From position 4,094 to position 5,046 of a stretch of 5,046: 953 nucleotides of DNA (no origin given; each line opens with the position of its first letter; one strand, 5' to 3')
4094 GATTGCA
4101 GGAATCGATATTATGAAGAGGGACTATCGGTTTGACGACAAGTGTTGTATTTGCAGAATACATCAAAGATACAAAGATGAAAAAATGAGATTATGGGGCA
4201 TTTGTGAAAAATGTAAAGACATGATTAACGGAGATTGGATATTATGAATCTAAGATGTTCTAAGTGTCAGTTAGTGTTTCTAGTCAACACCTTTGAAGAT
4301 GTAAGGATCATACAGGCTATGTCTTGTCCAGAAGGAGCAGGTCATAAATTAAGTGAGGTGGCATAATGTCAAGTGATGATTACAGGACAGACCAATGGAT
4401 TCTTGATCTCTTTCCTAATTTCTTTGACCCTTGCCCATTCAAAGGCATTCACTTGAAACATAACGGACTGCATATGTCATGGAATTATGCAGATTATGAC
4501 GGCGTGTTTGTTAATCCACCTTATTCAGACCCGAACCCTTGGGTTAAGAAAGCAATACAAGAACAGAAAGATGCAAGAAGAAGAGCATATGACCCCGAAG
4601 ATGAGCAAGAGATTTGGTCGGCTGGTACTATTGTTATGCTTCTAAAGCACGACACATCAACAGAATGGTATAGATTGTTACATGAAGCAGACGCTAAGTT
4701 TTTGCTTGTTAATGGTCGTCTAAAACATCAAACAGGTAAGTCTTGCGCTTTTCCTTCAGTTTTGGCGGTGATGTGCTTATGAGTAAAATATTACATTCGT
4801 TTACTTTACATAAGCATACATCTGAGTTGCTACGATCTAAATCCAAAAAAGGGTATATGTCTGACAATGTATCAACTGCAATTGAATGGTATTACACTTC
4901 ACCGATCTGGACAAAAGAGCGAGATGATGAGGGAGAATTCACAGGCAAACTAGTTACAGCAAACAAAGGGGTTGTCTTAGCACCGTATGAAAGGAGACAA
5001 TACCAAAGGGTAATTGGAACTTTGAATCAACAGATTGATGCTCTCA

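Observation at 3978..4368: Cassette of three overlapping micro-genes (SAP motif plus two zinc ribbons) sharing a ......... start context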

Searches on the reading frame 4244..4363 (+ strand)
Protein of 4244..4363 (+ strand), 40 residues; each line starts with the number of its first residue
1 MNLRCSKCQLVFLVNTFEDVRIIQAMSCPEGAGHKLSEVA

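Call 3: search_protein_families(library=pfam, proteins=[window:4244-4363:+], max_evalue=1)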
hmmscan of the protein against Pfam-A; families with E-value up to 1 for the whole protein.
window:4244-4363:+ (40 aa): 2 families
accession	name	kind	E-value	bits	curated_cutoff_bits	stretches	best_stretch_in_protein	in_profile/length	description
PF13878.12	zf-C2H2_3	-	0.13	12.5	27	1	4-21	15-32/40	zinc-finger of acetyl-transferase ESCO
PF13717.11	Zn_ribbon_4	-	0.14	12.6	30.3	1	2-12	25-35/36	zinc-ribbon domain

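Call 4: search_protein_families(library=phrogs, proteins=[window:4244-4363:+], max_evalue=1)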
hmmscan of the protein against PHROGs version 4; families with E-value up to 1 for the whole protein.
window:4244-4363:+ (40 aa): 1 family
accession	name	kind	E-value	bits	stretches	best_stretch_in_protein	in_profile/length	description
phrog_6422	-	moron, auxiliary metabolic gene and host takeover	0.044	15.2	1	1-30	6-35/120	Lar-like restriction alleviation protein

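Call 21: find_homologous_proteins(query=window:4244-4363:+, max_evalue=0.01)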
Query seq(40 aa) (40 aa): 19 proteins with E <= 0.01 among 19 candidates.
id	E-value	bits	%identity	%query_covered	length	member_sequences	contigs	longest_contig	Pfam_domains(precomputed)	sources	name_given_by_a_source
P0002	4.4e-18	79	95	100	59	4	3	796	-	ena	-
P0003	6.8e-18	79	93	100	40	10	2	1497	-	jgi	-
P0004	1.5e-16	75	90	100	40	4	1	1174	-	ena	-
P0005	2.0e-16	74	93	100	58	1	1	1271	-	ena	-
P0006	2.3e-16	74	90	100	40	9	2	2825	-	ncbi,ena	-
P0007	3.7e-16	74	92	98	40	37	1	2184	-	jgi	-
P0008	8.1e-16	73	90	98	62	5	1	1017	-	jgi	-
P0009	8.9e-16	72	88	100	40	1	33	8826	-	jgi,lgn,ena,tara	jgi:hypothetical protein|tara:strand:+ start:322 stop:444 length:123 start_codon:yes stop_codon:yes 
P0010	9.0e-16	72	90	100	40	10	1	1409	-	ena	-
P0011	1.1e-15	72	87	98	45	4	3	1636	-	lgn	-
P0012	1.8e-15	71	90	100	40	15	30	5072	-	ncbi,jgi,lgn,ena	-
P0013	2.6e-15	71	88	100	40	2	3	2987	-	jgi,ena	jgi:hypothetical protein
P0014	3.7e-15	71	82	98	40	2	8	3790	-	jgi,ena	-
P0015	3.9e-15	70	85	98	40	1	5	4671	-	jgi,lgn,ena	-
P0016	1.4e-14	69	87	98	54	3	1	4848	-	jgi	-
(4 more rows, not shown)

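Call 47: predict_structure(alignment_id=A2)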
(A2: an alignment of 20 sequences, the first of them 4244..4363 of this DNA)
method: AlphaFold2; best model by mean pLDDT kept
length: 40 residues; sequences in the alignment: 20
mean_pLDDT: 87.6   pTM: 0.56
mean pLDDT of the five models: 87.6, 70.3, 68.0, 66.8, 66.1
residues with pLDDT >= 90: 16; 70-90: 23; 50-70: 1; < 50: 0
segments of 3 or more residues with pLDDT < 50: none
pLDDT, mean of each block of 10 residues (from residue 1): 90 90 88 83
secondary structure, 60 per line:
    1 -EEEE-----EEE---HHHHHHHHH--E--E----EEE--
elements in order: E2-5 E11-13 H17-25 E36-38
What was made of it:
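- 4244..4366 (+): zr2 (40 aa), a C2-CH zinc-binding micro-protein and the most conserved gene of the operon. The AF2 model has pLDDT 87.6 (call 47).
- On Zinc-binding C2-CH micro-protein (zr2): The AF2 model has pLDDT 87.6, with a beta-hairpin, a helix at 17-25 and a strand (call 47).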

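Call 50: fold_search(model_id=the predicted structure, library=pdb)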
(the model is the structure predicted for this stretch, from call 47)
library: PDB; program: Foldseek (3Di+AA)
matches with E <= 10: 42; with E <= 0.001: 0
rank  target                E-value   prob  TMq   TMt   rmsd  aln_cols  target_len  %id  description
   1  8v15_A                3.4e+00  0.11  0.40  0.09   4.2        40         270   25  Human SIRT3 bound to p53-AMC peptide, Carba-NAD, and Honokiol (released 2023-12-06)
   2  8kg6_M                5.0e+00  0.07  0.33  0.03   3.9        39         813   26  Yeast replisome in state I (released 2023-12-06)
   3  2h2i                  5.6e+00  0.06  0.34  0.09   4.5        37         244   22  The Structural basis of Sirtuin Substrate Affinity (released 2006-12-05)
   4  8ouw_2                5.6e+00  0.04  0.33  0.04   4.2        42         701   26  Cryo-EM structure of CMG helicase bound to TIM-1/TIPN-1 and homodimeric DNSN-1 on fork DNA (Caenorhabditis elegans) (released 2023-08-16)
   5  4bv2_A                6.0e+00  0.06  0.34  0.09   4.5        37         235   22  CRYSTAL STRUCTURE OF SIR2 IN COMPLEX WITH THE INHIBITOR EX-527, 2'-O-ACETYL-ADP-RIBOSE AND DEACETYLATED P53-PEPTIDE (released 2013-07-17)
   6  5yxy_F                6.0e+00  0.04  0.32  0.15   9.5        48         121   14  Crystal structure of the HyhL-HypA complex (form I) (released 2018-06-20)
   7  9f29_B                6.3e+00  0.07  0.36  0.02   4.7        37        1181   24  Pyrococcus abyssi PolD in complex with Rpa2 winged-helix domain class 1 (composite map) (released 2024-12-04)
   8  8xgc_8                6.3e+00  0.05  0.32  0.03   4.3        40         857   25  Structure of yeast replisome associated with FACT and histone hexamer, Composite map (released 2024-02-14)
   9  8ppt_B                6.8e+00  0.09  0.42  0.02   4.1        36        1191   25  Pyrococcus abyssi DNA polymerase D (PolD) in its editing mode bound to a primer/template substrate containing a mismat (released 2023-12-20)
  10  2h4j_A                6.8e+00  0.07  0.39  0.10   4.3        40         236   20  Sir2-deacetylated peptide (from enzymatic turnover in crystal) (released 2006-09-05)
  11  9hny_Fe               7.2e+00  0.14  0.57  0.25   3.7        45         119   18  Mitoribosomal small subunit in complex with Mettl15 and Mettl17 (released 2025-03-26)
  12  9bct_P                7.2e+00  0.13  0.52  0.45   3.9        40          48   18  Cryo-EM structure of Thermococcus kodakarensis FttA-dependent transcription pre-termination complex containing 44 nt R (released 2024-07-31)
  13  2h2d_A                7.2e+00  0.05  0.35  0.10   4.4        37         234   22  The Structural Basis for Sirtuin Substrate Affinity (released 2006-09-19)
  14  3u31_A                7.2e+00  0.05  0.38  0.08   5.2        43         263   21  Plasmodium falciparum Sir2A preferentially hydrolyzes medium and long chain fatty acyl lysine (released 2011-11-09)
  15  7dpd_A                7.6e+00  0.06  0.44  0.08   7.9        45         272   20  Human MCM9 N-terminal domain (released 2021-05-19)
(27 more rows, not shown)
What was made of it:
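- On Lar-like restriction alleviation protein (phrog_6422): The best Foldseek hit against PDB has E 3.4, and the hits are generic zinc modules (call 50).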

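Call 60: find_related_loci(query=A2, collection=genome_contigs, flank=6000)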
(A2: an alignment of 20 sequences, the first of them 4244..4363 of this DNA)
Query A2 (40 aa) in genome_contigs; peptide patterns used: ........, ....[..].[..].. (x = any residue, [..] = any of these).
28 stretches matched a pattern, but none encodes a relative of the query by tblastn (E <= 1e-3).

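Call 70: search_solved_structures(query=A2, max_evalue=10)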
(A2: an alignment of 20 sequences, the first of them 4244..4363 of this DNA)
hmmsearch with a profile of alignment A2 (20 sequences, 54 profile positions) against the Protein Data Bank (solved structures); distinct sequences matched with E-value up to 10: 3.
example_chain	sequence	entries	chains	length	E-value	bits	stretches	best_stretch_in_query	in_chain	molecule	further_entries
7mpi_Bf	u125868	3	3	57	0.53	13.2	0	17-29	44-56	40S ribosomal protein S31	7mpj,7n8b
1zd0_A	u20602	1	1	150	0.85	12.6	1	13-40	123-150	hypothetical protein PF0523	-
7qep_P2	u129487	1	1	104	1.8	11.5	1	10-24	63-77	60S ribosomal protein L44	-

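Call 73: search_protein_families(library=ncbifam, proteins=[window:4244-4363:+], max_evalue=1)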
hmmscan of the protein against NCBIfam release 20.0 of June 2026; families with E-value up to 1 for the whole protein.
window:4244-4363:+ (40 aa): 0 families
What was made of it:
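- Closest known: Small viral zinc-ribbon proteins, for example the Lar-like restriction alleviation family. Different: Pfam, NCBIfam and the PDB sequence and fold searches gave nothing (calls 3, 50, 70, 73). zr2 uses a C2-CH ligand set.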

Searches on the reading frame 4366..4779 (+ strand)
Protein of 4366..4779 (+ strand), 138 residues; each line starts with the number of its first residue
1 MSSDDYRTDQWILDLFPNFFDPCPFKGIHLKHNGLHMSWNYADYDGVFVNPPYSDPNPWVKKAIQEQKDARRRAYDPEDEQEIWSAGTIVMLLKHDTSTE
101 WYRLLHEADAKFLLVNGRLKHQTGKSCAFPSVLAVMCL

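Call 3: search_protein_families(library=pfam, proteins=[window:4366-4779:+], max_evalue=1)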
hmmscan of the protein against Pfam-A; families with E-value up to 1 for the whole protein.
window:4366-4779:+ (138 aa): 1 family
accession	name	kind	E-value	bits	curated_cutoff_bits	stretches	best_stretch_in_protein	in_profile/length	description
PF05869.16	Dam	-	1.1e-13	51.7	28.1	1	29-120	47-122/169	DNA N-6-adenine-methyltransferase (Dam)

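Call 4: search_protein_families(library=phrogs, proteins=[window:4366-4779:+], max_evalue=1)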
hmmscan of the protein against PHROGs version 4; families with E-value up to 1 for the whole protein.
window:4366-4779:+ (138 aa): 4 families
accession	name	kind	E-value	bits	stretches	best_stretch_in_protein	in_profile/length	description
phrog_111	-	other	7e-16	59.8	1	30-136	102-201/345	DNA methyltransferase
phrog_6083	-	DNA, RNA and nucleotide metabolism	0.14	13.4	1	87-134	5-63/94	DNA methylase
phrog_799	-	other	0.19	11.8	1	41-67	281-307/458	DNA methyltransferase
phrog_584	-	tail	0.41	11.4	1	82-124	134-176/218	major tail protein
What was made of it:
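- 4366..4782 (+): Dam-type N6-adenine DNA methyltransferase (138 aa, NPPY motif). It is an optional member of the operon. Pfam PF05869 at 51.7 bits, above 28.1 (call 3); phrog_111 (call 4).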

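Call 73: search_protein_families(library=ncbifam, proteins=[window:4366-4779:+], max_evalue=1)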
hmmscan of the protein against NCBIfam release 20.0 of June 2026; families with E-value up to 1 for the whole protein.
window:4366-4779:+ (138 aa): 1 family
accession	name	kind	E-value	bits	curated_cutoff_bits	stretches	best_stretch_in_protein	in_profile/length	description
TIGR01712.1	phage_N6A_met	equivalog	6e-09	35.7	97.05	1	32-124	51-124/165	phage N-6-adenine-methyltransferase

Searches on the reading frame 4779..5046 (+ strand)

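Call 3: search_protein_families(library=pfam, proteins=[window:4779-5046:+], max_evalue=1)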
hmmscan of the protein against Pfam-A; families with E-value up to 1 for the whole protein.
window:4779-5046:+ (89 aa): 3 families
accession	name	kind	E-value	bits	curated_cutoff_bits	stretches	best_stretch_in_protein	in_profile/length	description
PF17341.8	DUF5371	-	0.081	13.6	25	1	1-43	1-44/65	Family of unknown function (DUF5371)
PF16752.10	TBCC_N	-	0.09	13.5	27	1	62-88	80-106/115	Tubulin-specific chaperone C N-terminal domain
PF22365.1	PfNDH2_hel_ins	-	0.12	12.8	27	1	2-27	4-29/65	PfNDH2 helical insertion domain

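Call 4: search_protein_families(library=phrogs, proteins=[window:4779-5046:+], max_evalue=1)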
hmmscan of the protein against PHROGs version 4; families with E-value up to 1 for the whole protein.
window:4779-5046:+ (89 aa): 1 family
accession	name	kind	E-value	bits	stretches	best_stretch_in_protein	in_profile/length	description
phrog_4987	-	unknown function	0.091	14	1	73-89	25-41/64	-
